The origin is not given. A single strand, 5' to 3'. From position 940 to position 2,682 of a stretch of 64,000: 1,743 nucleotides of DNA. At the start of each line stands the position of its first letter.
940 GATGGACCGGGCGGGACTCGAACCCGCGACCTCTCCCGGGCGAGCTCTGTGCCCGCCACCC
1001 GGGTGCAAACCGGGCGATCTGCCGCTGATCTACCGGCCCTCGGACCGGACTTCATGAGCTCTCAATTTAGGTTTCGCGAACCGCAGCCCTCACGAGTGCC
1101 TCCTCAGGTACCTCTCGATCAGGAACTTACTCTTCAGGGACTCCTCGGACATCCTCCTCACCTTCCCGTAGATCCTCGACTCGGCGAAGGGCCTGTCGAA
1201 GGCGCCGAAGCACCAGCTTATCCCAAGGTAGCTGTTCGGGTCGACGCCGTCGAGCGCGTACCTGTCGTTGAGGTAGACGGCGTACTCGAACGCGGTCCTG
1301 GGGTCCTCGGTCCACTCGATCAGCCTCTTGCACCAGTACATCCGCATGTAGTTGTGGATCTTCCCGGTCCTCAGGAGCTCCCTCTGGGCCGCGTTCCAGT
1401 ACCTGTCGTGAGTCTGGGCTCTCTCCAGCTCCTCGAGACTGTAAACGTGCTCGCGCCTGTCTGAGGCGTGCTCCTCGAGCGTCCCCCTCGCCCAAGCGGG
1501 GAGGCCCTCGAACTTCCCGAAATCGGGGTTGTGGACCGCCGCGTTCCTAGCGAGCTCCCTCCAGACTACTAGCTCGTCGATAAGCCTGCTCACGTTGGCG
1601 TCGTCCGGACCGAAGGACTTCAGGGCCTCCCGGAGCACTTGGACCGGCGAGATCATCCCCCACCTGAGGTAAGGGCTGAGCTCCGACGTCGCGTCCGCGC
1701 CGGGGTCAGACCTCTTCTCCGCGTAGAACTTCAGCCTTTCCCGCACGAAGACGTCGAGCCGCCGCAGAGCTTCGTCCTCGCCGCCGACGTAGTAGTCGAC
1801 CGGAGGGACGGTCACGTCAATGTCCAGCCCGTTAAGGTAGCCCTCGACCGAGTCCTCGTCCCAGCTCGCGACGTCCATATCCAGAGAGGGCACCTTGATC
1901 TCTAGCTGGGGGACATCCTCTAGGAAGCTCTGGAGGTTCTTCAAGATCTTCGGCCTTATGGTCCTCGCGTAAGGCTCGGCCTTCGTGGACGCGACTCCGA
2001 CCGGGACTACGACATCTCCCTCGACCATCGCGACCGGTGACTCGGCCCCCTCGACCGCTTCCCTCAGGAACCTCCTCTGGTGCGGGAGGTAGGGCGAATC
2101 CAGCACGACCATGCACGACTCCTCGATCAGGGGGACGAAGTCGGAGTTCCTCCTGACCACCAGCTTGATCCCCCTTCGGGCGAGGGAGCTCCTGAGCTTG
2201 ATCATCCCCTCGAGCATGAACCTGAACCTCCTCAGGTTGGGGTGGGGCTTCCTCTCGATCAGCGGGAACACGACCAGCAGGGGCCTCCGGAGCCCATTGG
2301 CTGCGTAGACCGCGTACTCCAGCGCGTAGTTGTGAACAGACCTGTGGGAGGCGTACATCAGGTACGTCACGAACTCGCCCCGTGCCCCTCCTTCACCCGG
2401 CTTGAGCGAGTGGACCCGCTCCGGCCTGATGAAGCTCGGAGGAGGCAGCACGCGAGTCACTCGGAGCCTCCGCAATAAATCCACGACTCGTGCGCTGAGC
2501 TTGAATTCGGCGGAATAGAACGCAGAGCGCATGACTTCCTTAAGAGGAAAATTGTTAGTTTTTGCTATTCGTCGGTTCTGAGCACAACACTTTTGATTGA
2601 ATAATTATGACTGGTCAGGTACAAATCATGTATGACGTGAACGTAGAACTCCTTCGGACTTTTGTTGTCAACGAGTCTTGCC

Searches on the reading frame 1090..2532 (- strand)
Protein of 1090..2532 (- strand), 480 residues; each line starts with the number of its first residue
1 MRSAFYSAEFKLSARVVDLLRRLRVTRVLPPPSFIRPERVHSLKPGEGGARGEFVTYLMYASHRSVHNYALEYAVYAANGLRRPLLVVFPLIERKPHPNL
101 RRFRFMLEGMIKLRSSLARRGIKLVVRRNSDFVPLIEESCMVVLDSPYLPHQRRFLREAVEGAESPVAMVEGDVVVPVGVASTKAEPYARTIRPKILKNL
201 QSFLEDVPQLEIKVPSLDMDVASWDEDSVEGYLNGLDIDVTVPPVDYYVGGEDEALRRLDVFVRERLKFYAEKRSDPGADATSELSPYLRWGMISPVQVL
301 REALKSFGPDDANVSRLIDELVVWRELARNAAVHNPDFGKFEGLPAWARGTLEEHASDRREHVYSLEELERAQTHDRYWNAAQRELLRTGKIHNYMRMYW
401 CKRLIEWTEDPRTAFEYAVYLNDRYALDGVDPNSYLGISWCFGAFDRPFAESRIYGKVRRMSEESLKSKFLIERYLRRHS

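Call 5: search_protein_families(library=pfam, proteins=[window:1090-2532:-], max_evalue=1)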
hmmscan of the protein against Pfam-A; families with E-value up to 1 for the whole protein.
window:1090-2532:- (480 aa): 3 families
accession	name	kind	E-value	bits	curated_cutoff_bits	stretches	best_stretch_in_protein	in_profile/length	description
PF00875.24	DNA_photolyase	-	5.1e-14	53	26.6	1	57-209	3-162/164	DNA photolyase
PF03441.19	FAD_binding_7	-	0.001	19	27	1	322-401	5-79/203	FAD binding domain of DNA photolyase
PF23886.1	DUF7239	-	0.049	14.3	24.6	1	341-380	9-48/112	Family of unknown function (DUF7239)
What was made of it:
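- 1090..2451 (-): phr (photolyase), native. The conserved start is GTG 2451-2449 (453 aa), not ATG 2532. Pfam DNA_photolyase (call 5).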
